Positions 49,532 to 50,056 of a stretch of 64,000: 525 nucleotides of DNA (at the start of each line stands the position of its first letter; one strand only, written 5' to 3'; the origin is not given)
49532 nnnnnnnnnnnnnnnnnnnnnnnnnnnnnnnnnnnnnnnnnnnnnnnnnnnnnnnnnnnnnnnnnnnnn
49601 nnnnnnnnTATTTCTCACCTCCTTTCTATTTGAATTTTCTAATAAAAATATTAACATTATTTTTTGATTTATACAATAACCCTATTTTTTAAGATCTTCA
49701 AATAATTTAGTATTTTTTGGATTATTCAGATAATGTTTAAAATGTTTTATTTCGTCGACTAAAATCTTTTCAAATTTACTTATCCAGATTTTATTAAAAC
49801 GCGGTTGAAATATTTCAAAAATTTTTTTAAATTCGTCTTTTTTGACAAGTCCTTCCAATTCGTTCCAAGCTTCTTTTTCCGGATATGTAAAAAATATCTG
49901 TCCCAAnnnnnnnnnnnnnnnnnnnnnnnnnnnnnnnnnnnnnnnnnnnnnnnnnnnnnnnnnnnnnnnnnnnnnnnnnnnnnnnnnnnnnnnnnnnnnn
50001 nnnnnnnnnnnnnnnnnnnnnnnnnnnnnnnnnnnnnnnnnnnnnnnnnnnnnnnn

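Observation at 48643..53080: Private three-member family of HExxH proteins interleaved with the rSAM enzymes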

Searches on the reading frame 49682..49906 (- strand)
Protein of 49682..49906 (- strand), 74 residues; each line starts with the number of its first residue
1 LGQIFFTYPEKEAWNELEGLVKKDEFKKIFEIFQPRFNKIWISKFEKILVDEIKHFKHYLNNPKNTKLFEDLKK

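Call 3: search_protein_families(library=pfam, proteins=[window:49682-49906:-], max_evalue=1)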
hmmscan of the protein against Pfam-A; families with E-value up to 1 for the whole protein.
window:49682-49906:- (74 aa): 3 families
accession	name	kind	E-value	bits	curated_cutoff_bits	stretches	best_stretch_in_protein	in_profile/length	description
PF14536.11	DUF4441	-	0.022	15.4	24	1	16-44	56-84/116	Domain of unknown function (DUF4441)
PF04510.18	DUF577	-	0.073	13.4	32.1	1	10-65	40-98/173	Family of unknown function (DUF577)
PF04839.18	PSRP-3_Ycf65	-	0.18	12.5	25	0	5-19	4-18/48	Plastid and cyanobacterial ribosomal protein (PSRP-3 / Ycf65)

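Call 4: search_protein_families(library=ncbifam, proteins=[window:49682-49906:-], max_evalue=1)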
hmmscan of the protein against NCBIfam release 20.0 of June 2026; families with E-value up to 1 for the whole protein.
window:49682-49906:- (74 aa): 0 families
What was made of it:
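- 49682..49906 (-): 74-aa antisense ORF overlapping the 5' end of #2. Probably not a gene. No family hit (calls 3, 4).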
